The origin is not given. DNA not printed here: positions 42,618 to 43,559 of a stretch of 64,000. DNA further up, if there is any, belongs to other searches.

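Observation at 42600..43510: Single AT-rich orphan gene with its own promoter and terminator, between obg and nfnAB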

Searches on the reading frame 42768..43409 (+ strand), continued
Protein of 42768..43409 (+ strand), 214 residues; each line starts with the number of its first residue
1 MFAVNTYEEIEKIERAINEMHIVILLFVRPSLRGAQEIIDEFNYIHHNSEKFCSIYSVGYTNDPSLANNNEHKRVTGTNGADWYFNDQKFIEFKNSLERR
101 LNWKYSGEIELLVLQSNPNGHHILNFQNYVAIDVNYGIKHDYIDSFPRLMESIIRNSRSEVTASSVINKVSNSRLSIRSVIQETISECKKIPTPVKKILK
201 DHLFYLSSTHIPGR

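Call 67: find_encoding_contigs(protein=P0211, flank=6000, max_places=3)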
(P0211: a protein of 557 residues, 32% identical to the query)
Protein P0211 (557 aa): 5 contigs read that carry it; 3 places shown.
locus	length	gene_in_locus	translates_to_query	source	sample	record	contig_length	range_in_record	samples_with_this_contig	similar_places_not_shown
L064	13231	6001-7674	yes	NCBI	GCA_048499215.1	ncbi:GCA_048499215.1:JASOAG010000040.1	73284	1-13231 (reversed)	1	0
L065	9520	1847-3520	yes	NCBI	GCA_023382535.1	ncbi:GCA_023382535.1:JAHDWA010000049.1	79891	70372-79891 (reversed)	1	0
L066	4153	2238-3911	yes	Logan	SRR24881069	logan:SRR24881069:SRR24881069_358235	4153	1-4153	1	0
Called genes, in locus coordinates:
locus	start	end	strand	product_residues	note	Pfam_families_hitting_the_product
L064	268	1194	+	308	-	-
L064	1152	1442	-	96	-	-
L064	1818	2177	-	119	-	-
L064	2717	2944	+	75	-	-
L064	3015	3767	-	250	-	-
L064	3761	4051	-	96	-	-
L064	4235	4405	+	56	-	-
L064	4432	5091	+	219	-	-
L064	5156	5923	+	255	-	PF12770:CHAT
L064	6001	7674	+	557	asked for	PF12770:CHAT (weak)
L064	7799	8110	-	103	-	PF00226:DnaJ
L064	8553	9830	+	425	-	PF00089:Trypsin, PF13365:Trypsin_2, PF13180:PDZ_2, PF17820:PDZ_6 (faint)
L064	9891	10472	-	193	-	PF00265:TK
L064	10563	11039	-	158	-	PF01197:Ribosomal_L31, PF03118:RNA_pol_A_CTD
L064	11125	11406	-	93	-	PF01016:Ribosomal_L27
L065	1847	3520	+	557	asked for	PF12770:CHAT (weak)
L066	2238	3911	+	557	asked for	PF12770:CHAT (weak)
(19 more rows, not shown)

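Call 69: search_protein_families(library=pfam, proteins=[L026:9162-9995:+, L026:10673-11512:+, L027:2958-4304:+, L036:9208-9972:+, L020:10651-11430:+, L020:11430-12458:+, L020:9299-9979:+, L002:7292-7954:+, L002:8738-10768:+, L025:9303-10067:+], max_evalue=0.001)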
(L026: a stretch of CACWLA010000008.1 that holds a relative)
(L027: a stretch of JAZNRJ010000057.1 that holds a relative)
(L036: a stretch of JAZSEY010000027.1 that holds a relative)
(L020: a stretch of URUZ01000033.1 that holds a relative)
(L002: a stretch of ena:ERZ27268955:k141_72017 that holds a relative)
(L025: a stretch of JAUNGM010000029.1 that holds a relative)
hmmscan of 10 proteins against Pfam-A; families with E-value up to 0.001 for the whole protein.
L026:9162-9995:+ (278 aa): 1 family
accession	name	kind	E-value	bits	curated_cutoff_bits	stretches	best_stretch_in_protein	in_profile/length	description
PF18863.6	AbiJ_NTD4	-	4.5e-30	105.6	34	1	3-145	2-151/152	AbiJ N-terminal domain 4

L026:10673-11512:+ (280 aa): 0 families

L027:2958-4304:+ (449 aa): 4 families
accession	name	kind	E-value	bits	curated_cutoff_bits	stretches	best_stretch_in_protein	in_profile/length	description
PF07693.20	KAP_NTPase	-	2.1e-34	119.6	20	1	11-287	1-254/293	KAP family P-loop domain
PF24883.2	NPHP3_N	-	1e-07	32.8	24.8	0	25-95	16-82/164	Nephrocystin 3, N-terminal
PF13401.12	AAA_22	-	2.2e-07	31.7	27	1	30-232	4-127/130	AAA domain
PF13191.12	AAA_16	-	0.00061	20.8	32.6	0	15-197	9-143/167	AAA ATPase domain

L036:9208-9972:+ (255 aa): 0 families

L020:10651-11430:+ (260 aa): 2 families
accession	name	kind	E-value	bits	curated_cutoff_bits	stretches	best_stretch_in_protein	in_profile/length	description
PF00072.30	Response_reg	-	5.7e-25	88.1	30.2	1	8-116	1-110/111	Response regulator receiver domain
PF00486.34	Trans_reg_C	-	2.1e-22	79.4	26.2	1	176-248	3-76/77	Transcriptional regulatory protein, C terminal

L020:11430-12458:+ (343 aa): 1 family
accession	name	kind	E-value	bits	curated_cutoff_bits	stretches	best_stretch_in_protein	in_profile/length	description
PF02518.31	HATPase_c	-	4.6e-19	69.3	26.4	1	231-333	2-105/111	Histidine kinase-, DNA gyrase B-, and HSP90-like ATPase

L020:9299-9979:+ (227 aa): 1 family
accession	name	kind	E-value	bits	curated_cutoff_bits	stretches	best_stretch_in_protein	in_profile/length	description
PF02517.21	Rce1-like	-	1.8e-11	44.6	22.4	1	118-214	3-93/93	Type II CAAX prenyl endopeptidase Rce1-like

L002:7292-7954:+ (221 aa): 3 families
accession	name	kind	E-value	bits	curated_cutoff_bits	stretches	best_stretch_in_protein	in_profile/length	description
PF01381.28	HTH_3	-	0.00019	21.8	23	1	13-58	1-46/55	Helix-turn-helix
PF12844.13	HTH_19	-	0.0003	21.1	30.2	1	13-72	4-63/64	Helix-turn-helix domain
PF13413.12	HTH_25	-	0.00039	20.6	24.6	1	13-45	2-34/62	Helix-turn-helix domain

L002:8738-10768:+ (677 aa): 3 families
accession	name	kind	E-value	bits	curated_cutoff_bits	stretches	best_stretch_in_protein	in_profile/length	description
PF13589.12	HATPase_c_3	-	4.9e-18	65.9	25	1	31-158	2-125/137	Histidine kinase-, DNA gyrase B-, and HSP90-like ATPase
PF02518.31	HATPase_c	-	8.9e-08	33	26.4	1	33-98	7-64/111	Histidine kinase-, DNA gyrase B-, and HSP90-like ATPase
PF13588.12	HSDR_N_2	-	0.00025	21.5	25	0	511-577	27-88/110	Type I restriction enzyme R protein N terminus (HSDR_N)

L025:9303-10067:+ (255 aa): 1 family
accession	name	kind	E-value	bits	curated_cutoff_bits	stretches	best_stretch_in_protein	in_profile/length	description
PF01844.29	HNH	-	1.2e-06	29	21.4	1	46-93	1-47/47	HNH endonuclease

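Call 70: search_protein_families(library=padloc, proteins=[L026:9162-9995:+, L026:10673-11512:+, L027:2958-4304:+, L036:9208-9972:+, L020:10651-11430:+, L020:11430-12458:+, L020:9299-9979:+, L002:7292-7954:+, L002:8738-10768:+, L025:9303-10067:+], max_evalue=0.00001)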
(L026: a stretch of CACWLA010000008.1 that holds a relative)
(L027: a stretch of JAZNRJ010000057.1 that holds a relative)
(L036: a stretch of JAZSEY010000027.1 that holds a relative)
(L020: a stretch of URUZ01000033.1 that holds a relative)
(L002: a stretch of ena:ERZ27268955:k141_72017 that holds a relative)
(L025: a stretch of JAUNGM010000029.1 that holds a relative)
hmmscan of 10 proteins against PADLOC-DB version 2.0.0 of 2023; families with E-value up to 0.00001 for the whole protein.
L026:9162-9995:+ (278 aa): 2 families
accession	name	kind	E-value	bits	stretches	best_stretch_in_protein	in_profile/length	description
PDLC04997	PDC-S32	-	2.5e-90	301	1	1-267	7-282/285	-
PDLC04996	PDC-S32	-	9.8e-78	259.6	1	2-267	3-277/280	-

L026:10673-11512:+ (280 aa): 0 families

L027:2958-4304:+ (449 aa): 7 families
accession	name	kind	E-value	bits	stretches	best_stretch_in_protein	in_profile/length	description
PDLC04957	PDC-S20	-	2.1e-126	421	1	6-413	5-406/446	-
PDLC04958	PDC-S20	-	1e-100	336.2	1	5-355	2-349/458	-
PDLC04959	PDC-S20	-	7.3e-54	182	1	4-346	16-351/464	-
PDLC04956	PDC-S20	-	3.1e-43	146.8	1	10-308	10-308/450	-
PDLC02361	PifA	-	2.2e-19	67.6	1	26-283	35-278/720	PifA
PDLC02209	QatA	-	3.1e-19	67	2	5-184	9-177/646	-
PDLC02210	QatA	-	3.8e-17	60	1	6-258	9-276/593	-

L036:9208-9972:+ (255 aa): 0 families

L020:10651-11430:+ (260 aa): 0 families

L020:11430-12458:+ (343 aa): 1 family
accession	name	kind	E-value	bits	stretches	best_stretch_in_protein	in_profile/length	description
PDLC04647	PDC-M43B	-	1.4e-08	32.2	1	180-324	173-320/347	-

L020:9299-9979:+ (227 aa): 0 families

L002:7292-7954:+ (221 aa): 1 family
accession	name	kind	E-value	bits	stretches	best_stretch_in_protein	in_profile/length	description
PDLC02926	HTH_VI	-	3.3e-06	25.3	1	13-68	6-61/92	-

L002:8738-10768:+ (677 aa): 1 family
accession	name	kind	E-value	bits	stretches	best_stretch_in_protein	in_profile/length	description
PDLC03419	REase_II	-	4e-08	30.1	1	32-143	25-136/695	Type II restriction enzyme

L025:9303-10067:+ (255 aa): 29 families (the best 25 are shown)
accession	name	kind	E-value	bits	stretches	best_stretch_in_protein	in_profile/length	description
PDLC00331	PtuB1|PtuB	-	9.3e-63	209.8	1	1-221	1-216/222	Unknown function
PDLC00321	PtuB1|PtuB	-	1.8e-50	169.8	1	19-218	14-216/223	Unknown function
PDLC00323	PtuB1|PtuB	-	2.3e-29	100.6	1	26-215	17-199/215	Unknown function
PDLC00337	PtuB1|PtuB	-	2.5e-18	64.7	1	26-210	39-208/216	Unknown function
PDLC00292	PtuA1|PtuA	-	6.9e-13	45.8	1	23-98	38-125/726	AAA ATPase domain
PDLC00341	PtuB1|PtuB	-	1.6e-12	45.5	1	26-94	34-101/273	Unknown function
PDLC00328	PtuB1|PtuB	-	9.8e-12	43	1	11-129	28-148/295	Unknown function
PDLC00351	PtuB1|PtuB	-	2.6e-11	42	1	33-99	46-114/195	Unknown function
PDLC00342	PtuB1|PtuB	-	3.5e-11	41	1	26-237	30-237/247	Unknown function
PDLC00316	PtuB1|PtuB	-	2.8e-10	38.3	1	29-101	50-131/301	Unknown function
PDLC00315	PtuB1|PtuB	-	4.4e-10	37.7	1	34-230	21-209/227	Unknown function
PDLC00336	PtuB1|PtuB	-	1.3e-09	36.1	1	29-117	49-141/250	Unknown function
PDLC00358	PtuB1|PtuB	-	1.4e-09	36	1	30-198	32-197/215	Unknown function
PDLC00330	PtuB1|PtuB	-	2.5e-09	35.4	1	10-91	20-110/271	Unknown function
PDLC00329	PtuB1|PtuB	-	5.2e-09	33.9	1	27-124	47-156/331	Unknown function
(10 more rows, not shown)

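Call 83: fold_search(model_id=the predicted structure, library=viral)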
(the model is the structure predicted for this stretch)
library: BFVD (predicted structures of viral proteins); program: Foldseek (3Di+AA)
matches with E <= 10: 426; with E <= 0.001: 0
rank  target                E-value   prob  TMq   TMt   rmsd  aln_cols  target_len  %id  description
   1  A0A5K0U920            2.8e-02  0.63  0.29  0.42  14.5       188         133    9  Thioredoxin [Yasminevirus sp. GU-2018]
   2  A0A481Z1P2            3.0e-02  0.98  0.31  0.41   4.9       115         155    8  Thioredoxin [Mimivirus LCMiAC01]
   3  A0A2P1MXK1            4.8e-02  0.93  0.29  0.49   4.4       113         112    9  Oxidoreductase [Staphylococcus phage phiSA_BS1]
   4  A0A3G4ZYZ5            5.8e-02  0.75  0.34  0.40   8.3       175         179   10  Thioredoxin domain-containing protein [Gaeavirus sp.]
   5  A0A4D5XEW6            5.8e-02  0.69  0.36  0.28  18.1       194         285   12  Thioredoxin [Mimivirus LCMiAC02]
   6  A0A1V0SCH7            7.4e-02  0.44  0.29  0.19  16.9       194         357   12  Thioredoxin [Indivirus ILV1]
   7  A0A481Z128            7.9e-02  0.57  0.23  0.20   9.7       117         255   15  Thioredoxin [Mimivirus LCMiAC01]
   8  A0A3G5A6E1            8.9e-02  0.84  0.32  0.38   5.8       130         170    7  Thioredoxin domain-containing protein [Homavirus sp.]
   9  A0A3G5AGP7            1.0e-01  0.41  0.33  0.42  11.6       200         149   13  Thioredoxin domain-containing protein [Solumvirus sp.]
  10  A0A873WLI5            1.1e-01  0.77  0.27  0.43   6.4       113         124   10  (no name in the UniProt tables at hand)
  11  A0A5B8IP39            1.1e-01  0.35  0.20  0.21  11.1       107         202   12  Thioredoxin [Mimiviridae sp. ChoanoV1]
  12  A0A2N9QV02            1.1e-01  0.33  0.24  0.25  13.7       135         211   12  (no name in the UniProt tables at hand)
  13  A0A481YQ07            1.1e-01  0.75  0.27  0.53   6.4       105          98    8  Thioredoxin [Iridovirus LCIVAC01]
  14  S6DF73                1.1e-01  0.72  0.24  0.39   4.9        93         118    9  Thioredoxin-like [Invertebrate iridescent virus 22]
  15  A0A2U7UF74            1.1e-01  0.38  0.22  0.10  11.9       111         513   11  Thioredoxin domain-containing protein [Pandoravirus macleodensis]
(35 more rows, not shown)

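Call 84: find_homologous_proteins(query=A6, max_evalue=0.001)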
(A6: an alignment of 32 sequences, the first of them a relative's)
Query A6 (32 sequences) (237 aa, profile of the alignment): 19 proteins with E <= 0.001 among 8000 candidates.
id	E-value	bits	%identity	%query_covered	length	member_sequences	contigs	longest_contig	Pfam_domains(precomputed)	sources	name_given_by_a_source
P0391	1.1e-82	296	38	84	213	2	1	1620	-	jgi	-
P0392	1.5e-82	296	44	77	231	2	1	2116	-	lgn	-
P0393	1.6e-82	296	35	86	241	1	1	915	-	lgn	-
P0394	4.7e-81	291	39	78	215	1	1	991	-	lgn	-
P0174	5.4e-81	291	100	100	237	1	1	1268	-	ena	-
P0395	7.6e-77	277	30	79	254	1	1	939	-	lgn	-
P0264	1.8e-76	276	25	90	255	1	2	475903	-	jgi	jgi:hypothetical protein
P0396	1.7e-74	269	34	100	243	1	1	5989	-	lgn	-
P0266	1.8e-73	266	25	77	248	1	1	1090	-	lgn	-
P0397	1.8e-73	266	29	81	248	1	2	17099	-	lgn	-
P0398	2.1e-65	239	23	90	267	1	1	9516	-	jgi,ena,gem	-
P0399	1.3e-63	233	44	73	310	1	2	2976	-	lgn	-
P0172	2.0e-61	226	29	85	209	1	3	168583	-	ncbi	-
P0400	3.0e-54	203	30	80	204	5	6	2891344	-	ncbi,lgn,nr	ncbi:hypothetical protein IR194_04470 [Exiguobacterium sp. PBE]|nr:hypothetical protein IR194_04470 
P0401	3.5e-50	189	33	77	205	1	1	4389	-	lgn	-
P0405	2.7e-45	173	31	76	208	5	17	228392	-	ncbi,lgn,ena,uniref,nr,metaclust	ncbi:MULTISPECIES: hypothetical protein [Clostridium]|uniref:hypothetical protein n=1 Tax=Clostridiu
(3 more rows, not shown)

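Call 85: find_encoding_contigs(protein=P0405, flank=7000, max_places=5)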
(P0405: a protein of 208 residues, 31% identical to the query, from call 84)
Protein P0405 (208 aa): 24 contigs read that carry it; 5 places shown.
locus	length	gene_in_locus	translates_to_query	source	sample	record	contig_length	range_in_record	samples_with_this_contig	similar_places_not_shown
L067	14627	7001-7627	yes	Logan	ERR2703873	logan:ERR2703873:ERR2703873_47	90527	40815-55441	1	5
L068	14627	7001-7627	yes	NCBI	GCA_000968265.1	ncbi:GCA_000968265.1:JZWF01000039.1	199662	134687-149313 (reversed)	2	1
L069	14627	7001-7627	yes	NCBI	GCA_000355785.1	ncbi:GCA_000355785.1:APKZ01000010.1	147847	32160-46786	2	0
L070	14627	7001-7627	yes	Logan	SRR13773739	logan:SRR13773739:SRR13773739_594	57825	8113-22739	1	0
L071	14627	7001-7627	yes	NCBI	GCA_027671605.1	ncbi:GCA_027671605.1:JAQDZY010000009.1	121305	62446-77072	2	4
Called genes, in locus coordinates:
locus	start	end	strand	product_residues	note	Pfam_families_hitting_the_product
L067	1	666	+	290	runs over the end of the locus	PF08501:Shikimate_dh_N, PF18317:SDH_C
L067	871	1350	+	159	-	PF04290:DctQ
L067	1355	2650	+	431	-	PF06808:DctM, PF03606:DcuC (faint)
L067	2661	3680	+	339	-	PF03480:DctP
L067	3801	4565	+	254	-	PF01487:DHquinase_I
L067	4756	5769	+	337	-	PF18152:DAHP_snth_FXD, PF00793:DAHP_synth_1, PF03102:NeuB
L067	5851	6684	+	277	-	PF03446:NAD_binding_2, PF07991:KARI_N (weak), PF02153:PDH_N, PF20463:PDH_C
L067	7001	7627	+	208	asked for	-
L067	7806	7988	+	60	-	-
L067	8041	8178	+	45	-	-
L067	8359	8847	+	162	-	PF22522:DUF6998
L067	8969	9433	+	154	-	-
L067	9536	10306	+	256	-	-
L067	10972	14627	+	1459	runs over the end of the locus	-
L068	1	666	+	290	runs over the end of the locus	PF08501:Shikimate_dh_N, PF18317:SDH_C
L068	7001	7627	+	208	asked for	-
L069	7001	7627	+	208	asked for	-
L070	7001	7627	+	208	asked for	-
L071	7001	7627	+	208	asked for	-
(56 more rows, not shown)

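Call 86: find_encoding_contigs(protein=P0264, flank=7000, max_places=3)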
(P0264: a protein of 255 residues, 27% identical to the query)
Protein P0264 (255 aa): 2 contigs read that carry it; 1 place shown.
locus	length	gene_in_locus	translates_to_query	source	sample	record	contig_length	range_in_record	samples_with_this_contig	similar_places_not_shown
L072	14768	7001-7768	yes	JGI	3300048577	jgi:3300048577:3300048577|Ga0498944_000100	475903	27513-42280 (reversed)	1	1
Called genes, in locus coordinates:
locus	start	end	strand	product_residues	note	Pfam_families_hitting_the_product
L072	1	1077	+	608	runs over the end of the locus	PF20157:Maf_flag10_N (faint), PF01973:MptE-like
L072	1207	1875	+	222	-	PF01569:PAP2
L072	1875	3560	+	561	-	PF13231:PMT_2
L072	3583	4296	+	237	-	PF04972:BON (faint)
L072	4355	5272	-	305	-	PF01408:GFO_IDH_MocA, PF02894:GFO_IDH_MocA_C, PF22725:GFO_IDH_MocA_C3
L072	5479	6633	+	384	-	PF02684:LpxB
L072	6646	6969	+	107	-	-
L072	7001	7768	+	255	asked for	-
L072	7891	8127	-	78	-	PF00313:CSD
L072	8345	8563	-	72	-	PF01176:eIF-1a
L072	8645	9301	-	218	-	PF00697:PRAI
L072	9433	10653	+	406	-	PF13185:GAF_2, PF01590:GAF, PF13492:GAF_3 (weak), PF13487:HD_5, PF01966:HD, PF13487:HD_5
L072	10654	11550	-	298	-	PF00899:ThiF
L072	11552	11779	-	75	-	PF14451:Ub-Mut7C, PF02597:ThiS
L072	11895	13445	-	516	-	PF02652:Lactate_perm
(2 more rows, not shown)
